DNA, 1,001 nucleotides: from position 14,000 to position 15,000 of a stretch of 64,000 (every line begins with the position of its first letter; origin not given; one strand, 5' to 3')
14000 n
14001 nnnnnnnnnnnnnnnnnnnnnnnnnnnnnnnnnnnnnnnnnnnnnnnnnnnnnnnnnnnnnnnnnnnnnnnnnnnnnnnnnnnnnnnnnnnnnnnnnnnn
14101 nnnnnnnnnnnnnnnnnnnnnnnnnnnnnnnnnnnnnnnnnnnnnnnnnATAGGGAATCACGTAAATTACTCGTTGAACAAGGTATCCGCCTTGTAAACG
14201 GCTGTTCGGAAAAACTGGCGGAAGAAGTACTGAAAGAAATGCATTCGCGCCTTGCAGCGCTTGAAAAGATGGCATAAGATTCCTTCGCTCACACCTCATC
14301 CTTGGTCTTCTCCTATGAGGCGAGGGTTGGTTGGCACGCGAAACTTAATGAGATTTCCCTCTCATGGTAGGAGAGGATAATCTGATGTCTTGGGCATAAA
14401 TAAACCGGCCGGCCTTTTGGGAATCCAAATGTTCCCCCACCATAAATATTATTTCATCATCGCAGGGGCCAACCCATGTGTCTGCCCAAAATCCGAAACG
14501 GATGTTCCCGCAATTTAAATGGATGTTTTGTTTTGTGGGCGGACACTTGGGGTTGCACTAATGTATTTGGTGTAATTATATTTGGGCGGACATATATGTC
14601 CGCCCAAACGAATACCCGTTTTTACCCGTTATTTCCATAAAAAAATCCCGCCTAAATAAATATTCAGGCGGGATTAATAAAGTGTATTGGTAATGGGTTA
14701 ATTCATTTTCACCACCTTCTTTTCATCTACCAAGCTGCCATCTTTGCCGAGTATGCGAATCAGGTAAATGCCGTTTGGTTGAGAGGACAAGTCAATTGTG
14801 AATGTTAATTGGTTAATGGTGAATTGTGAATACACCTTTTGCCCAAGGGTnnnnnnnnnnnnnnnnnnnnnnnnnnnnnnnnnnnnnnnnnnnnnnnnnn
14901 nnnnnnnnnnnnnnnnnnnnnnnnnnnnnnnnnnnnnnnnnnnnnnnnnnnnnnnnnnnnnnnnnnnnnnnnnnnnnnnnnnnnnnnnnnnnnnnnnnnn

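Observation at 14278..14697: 420-bp convergent intergenic region with a four-copy GGGC(G/A)GACA motif array including a 28-bp perfect palindrome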

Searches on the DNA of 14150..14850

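Call 4: search_rna_families(source=window, start=14150, end=14850, threshold=evalue, max_evalue=10, show_alignments=3)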
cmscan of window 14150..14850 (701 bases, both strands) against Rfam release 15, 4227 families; matches with E-value up to 10: 30.
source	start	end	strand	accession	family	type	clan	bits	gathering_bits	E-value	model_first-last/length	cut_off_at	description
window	14574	14677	+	RF02901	AaHKsRNA41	Gene; sRNA;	-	26.1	97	0.00071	1-187/187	no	Aggregatibacter sRNA 41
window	14638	14732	-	RF02399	NsiR1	Gene; sRNA;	-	23.4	39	0.03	1-60/60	no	Nitrogen stress-induced RNA 1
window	14639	14713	-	RF01470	rli38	Gene; sRNA;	-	23.2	49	0.88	1-150/150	no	Listeria sRNA rli38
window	14561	14616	+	RF04217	mir-297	Gene; miRNA;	-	21.8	90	0.35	1-71/71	no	mir-297 microRNA precursor family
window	14474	14550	+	RF03443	mir-2131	Gene; miRNA;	-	20.8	92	0.28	1-89/89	no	mir-2131 microRNA precursor family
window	14473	14551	+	RF03933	MIR6445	Gene; miRNA;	-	20.5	100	0.25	1-117/117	no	MIR6445 microRNA precursor family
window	14639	14810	-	RF02452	ncr1575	Gene; sRNA;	-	20.1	60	2.5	1-212/212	no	Bacillus sRNA ncr1575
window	14635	14675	+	RF02068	STnc480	Gene; sRNA;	-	19.9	72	3.6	1-72/72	no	Enterobacterial sRNA STnc480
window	14636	14713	-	RF04312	trpB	Cis-reg;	-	19.7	59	4.3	1-107/107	no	trpB ncRNA motif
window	14639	14739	-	RF00515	PyrR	Cis-reg;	-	19.4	54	4.4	1-115/115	no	PyrR binding site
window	14564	14716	-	RF03532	SQ2397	Cis-reg;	-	18.6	100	0.9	1-243/243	no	Cis-regulator of HTH transcription factor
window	14584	14679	+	RF02450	ncr1175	Gene; sRNA;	-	18.5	60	1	1-110/110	no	Bacillus sRNA ncr1175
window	14575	14734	-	RF01582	RUF4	Gene; sRNA;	-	18.3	55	0.47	1-277/277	no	RNA of unknown function RUF4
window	14629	14715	-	RF01208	snoR99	Gene; snRNA; snoRNA; HACA-box;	-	17.4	41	5.9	1-106/106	no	Small nucleolar RNA snoR99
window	14580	14609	-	RF01061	mir-548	Gene; miRNA;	-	17.2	90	2.6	1-84/84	no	mir-548 microRNA precursor family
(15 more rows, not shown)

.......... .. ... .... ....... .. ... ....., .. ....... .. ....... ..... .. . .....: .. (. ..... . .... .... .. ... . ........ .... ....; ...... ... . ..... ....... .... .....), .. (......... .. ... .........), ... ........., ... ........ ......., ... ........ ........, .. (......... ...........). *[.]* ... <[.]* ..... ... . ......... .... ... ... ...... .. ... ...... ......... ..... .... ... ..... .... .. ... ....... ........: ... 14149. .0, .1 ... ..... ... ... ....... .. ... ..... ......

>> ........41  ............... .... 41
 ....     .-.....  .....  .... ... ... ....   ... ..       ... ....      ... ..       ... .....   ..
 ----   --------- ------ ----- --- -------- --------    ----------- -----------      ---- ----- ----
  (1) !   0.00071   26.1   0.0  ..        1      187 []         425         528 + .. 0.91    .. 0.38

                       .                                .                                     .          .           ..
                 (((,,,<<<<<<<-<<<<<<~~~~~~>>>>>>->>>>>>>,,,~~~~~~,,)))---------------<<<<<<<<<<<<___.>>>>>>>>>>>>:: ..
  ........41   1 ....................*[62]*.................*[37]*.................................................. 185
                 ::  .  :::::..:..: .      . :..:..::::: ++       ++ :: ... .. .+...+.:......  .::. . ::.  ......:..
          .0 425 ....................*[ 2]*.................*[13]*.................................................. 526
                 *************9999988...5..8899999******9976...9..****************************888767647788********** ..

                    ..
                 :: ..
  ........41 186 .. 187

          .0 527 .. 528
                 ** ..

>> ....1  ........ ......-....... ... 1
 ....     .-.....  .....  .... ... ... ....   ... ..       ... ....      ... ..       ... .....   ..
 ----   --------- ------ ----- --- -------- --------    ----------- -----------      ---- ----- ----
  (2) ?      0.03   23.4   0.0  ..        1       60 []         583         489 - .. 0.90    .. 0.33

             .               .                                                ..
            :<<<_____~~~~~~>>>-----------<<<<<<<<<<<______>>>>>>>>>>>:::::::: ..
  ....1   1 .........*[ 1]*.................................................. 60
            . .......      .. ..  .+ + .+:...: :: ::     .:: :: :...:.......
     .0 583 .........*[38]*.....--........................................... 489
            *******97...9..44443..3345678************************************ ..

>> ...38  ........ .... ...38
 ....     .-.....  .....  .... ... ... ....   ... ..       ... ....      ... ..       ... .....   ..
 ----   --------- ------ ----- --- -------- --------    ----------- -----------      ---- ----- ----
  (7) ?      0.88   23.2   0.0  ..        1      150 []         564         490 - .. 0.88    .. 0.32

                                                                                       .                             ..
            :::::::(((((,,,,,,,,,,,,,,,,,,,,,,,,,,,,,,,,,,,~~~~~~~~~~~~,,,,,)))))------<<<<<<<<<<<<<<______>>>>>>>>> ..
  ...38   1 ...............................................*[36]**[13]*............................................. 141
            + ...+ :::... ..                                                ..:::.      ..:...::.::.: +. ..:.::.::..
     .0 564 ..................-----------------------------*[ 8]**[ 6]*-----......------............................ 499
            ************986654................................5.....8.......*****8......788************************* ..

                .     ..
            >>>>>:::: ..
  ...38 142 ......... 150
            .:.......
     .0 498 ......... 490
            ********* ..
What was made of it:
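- On Any Rfam RNA family: In the gap at E up to 10 the best hit was 26 bits against a threshold of 97 (call 4).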
